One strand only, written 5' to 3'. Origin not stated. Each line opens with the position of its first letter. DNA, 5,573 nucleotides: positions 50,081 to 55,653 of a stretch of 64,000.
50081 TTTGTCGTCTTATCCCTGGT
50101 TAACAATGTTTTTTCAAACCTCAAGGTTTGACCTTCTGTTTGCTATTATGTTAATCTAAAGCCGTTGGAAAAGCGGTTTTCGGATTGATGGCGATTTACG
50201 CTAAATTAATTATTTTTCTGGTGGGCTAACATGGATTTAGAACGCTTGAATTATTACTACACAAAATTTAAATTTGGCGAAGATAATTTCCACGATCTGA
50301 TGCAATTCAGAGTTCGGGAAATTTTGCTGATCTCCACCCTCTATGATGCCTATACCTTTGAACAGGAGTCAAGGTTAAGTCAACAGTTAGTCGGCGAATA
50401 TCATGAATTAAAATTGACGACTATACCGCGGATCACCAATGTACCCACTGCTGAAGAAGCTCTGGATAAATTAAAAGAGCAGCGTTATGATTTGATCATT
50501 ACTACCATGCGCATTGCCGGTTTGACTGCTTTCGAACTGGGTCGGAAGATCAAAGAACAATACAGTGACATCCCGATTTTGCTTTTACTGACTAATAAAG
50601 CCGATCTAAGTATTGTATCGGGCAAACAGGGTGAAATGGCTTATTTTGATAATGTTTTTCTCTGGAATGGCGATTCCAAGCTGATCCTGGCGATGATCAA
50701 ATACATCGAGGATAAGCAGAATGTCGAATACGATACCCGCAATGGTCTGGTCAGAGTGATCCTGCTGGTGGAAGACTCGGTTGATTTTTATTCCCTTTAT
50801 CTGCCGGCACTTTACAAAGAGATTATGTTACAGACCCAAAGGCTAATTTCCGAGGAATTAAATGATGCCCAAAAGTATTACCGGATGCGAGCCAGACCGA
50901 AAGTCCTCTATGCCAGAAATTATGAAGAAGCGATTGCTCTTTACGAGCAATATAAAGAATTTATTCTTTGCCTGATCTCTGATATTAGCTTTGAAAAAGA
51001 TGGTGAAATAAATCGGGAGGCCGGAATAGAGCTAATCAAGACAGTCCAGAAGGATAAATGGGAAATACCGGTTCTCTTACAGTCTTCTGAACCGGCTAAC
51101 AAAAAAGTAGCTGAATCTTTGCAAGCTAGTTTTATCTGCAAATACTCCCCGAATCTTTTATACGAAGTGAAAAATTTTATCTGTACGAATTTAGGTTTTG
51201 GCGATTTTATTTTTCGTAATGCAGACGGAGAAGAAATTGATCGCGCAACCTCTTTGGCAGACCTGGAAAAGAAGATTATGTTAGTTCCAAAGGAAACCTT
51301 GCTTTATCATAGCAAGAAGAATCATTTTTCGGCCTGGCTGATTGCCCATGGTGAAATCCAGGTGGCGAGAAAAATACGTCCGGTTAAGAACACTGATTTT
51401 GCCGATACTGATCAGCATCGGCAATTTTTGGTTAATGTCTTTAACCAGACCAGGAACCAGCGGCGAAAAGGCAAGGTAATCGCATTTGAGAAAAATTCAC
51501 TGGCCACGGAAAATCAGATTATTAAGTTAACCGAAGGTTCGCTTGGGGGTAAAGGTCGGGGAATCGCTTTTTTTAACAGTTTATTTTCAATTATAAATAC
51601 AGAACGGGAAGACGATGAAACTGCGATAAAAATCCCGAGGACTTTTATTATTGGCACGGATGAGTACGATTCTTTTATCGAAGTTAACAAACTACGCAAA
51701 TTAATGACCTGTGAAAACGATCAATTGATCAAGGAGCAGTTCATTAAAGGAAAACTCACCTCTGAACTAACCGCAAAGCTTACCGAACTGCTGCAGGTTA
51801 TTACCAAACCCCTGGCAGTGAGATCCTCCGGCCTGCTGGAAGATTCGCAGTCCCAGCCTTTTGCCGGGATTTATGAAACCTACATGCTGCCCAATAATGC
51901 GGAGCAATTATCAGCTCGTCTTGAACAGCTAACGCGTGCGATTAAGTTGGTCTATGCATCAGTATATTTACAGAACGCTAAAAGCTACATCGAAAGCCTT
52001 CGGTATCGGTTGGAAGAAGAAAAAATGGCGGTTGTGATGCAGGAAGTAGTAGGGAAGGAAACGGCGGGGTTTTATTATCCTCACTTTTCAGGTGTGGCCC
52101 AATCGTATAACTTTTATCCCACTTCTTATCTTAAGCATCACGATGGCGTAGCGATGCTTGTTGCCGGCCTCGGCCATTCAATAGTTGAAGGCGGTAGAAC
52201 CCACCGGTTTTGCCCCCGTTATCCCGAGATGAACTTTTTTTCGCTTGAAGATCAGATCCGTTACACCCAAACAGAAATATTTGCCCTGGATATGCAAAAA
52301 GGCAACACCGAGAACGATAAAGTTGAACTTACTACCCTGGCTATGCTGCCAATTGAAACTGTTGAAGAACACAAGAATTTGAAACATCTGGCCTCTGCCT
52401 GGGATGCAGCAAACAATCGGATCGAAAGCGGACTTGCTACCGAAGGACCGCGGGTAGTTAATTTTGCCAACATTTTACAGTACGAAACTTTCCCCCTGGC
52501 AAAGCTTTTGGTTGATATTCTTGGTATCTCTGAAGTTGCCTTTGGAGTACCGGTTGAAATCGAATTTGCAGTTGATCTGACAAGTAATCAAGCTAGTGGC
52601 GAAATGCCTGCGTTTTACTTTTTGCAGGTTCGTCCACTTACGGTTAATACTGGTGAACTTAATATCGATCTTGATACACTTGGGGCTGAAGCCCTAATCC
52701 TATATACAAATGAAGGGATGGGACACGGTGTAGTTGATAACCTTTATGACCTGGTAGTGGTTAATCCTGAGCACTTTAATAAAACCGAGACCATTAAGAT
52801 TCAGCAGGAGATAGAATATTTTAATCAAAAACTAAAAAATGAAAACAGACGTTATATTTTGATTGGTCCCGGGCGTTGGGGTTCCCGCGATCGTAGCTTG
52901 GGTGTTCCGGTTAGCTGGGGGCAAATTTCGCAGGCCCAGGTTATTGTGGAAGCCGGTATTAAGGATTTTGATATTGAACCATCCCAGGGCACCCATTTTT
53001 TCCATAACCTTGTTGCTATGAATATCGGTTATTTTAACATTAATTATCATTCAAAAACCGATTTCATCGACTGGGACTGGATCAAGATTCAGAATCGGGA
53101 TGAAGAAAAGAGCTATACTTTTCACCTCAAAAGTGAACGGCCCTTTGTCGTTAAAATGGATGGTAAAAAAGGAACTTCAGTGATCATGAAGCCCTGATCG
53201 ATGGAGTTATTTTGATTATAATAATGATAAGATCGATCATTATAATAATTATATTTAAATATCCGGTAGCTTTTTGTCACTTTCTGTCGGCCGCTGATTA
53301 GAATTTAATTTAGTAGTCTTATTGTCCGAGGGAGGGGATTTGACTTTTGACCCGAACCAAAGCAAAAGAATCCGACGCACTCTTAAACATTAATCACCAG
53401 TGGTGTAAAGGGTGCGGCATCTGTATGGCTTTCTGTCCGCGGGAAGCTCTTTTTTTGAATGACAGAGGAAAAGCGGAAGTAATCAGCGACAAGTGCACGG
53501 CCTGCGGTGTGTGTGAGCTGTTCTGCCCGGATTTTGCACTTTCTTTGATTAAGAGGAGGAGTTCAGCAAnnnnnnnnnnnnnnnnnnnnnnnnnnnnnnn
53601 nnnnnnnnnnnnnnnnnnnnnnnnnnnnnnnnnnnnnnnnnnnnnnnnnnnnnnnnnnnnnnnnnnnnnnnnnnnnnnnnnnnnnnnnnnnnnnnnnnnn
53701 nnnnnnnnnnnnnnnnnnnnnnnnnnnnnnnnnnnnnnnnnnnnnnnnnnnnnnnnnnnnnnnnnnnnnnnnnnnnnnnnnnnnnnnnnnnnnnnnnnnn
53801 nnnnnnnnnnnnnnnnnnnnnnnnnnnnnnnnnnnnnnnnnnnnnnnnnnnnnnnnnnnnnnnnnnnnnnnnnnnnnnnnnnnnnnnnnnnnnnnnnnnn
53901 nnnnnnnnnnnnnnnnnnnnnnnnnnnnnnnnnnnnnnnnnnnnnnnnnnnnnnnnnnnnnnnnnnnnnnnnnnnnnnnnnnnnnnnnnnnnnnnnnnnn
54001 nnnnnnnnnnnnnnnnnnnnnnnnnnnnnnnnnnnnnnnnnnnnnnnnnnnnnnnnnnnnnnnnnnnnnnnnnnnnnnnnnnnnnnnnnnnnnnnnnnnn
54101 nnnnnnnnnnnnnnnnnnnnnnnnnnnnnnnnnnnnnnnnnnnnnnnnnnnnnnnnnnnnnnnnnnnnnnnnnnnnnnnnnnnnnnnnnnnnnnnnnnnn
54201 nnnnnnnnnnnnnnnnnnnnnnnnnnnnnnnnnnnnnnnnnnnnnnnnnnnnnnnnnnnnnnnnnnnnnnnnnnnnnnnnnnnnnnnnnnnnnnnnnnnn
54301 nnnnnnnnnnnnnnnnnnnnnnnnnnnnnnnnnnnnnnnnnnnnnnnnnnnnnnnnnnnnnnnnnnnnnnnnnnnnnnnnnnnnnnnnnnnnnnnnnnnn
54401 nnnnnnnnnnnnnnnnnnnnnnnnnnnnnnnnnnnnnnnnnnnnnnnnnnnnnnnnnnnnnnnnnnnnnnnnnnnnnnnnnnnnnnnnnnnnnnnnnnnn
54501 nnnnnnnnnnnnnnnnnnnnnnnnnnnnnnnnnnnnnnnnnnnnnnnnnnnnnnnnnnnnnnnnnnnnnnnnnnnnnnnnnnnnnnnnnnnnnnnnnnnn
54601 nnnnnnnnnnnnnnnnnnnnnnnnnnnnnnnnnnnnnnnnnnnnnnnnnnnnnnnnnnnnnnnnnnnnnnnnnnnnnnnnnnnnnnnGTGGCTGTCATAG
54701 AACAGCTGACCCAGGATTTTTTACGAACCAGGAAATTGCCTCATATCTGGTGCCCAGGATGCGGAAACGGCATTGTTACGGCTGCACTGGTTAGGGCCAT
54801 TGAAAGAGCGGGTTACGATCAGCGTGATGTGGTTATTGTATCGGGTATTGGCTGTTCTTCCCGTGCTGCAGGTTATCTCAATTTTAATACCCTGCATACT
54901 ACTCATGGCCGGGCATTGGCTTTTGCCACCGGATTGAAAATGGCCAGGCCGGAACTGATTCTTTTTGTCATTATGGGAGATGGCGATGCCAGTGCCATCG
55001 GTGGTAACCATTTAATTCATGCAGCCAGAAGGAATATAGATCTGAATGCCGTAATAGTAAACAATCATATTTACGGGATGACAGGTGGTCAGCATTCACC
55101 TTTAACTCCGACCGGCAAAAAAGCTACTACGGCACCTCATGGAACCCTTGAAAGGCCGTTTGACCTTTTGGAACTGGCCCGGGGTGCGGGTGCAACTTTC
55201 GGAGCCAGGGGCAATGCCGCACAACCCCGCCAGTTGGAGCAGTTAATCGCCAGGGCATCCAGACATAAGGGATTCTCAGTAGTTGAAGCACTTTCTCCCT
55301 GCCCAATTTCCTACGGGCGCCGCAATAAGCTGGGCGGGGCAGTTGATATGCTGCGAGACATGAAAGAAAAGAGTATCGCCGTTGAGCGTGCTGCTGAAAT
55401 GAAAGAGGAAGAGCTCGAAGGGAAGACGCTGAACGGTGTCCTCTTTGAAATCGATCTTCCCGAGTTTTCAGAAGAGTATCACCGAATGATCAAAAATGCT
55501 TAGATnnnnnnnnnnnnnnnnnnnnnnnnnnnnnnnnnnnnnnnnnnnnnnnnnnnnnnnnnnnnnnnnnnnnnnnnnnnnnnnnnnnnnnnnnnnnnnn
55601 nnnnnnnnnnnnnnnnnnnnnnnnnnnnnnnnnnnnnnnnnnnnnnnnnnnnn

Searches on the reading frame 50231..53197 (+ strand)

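Call 51: search_protein_families(library=pfam, proteins=[window:50231-53197:+], max_evalue=0.00001)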
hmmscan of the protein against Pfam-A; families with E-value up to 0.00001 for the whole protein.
window:50231-53197:+ (988 aa): 2 families
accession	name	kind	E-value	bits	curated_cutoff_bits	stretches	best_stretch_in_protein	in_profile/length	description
PF01326.24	PPDK_N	-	8.7e-41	140.7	27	1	437-807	3-313/328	Pyruvate phosphate dikinase, AMP/ATP-binding domain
PF00072.30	Response_reg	-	4.1e-10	40.3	30.2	1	63-125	21-82/111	Response regulator receiver domain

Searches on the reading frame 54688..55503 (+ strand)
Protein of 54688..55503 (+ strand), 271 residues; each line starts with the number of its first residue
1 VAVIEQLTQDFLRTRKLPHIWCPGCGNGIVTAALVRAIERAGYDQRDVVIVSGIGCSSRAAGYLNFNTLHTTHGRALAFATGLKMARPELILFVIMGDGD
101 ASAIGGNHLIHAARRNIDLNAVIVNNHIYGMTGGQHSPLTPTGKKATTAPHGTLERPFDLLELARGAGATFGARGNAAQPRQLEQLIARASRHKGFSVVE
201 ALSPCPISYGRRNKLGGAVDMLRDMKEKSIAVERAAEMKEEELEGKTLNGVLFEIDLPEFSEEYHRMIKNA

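Call 51: search_protein_families(library=pfam, proteins=[window:54688-55503:+], max_evalue=0.00001)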
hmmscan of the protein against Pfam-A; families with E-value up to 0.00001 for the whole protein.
window:54688-55503:+ (271 aa): 1 family
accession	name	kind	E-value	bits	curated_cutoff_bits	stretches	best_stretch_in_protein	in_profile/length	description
PF02775.26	TPP_enzyme_C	-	4.3e-34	117.9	21.9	1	54-200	2-150/151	Thiamine pyrophosphate enzyme, C-terminal TPP binding domain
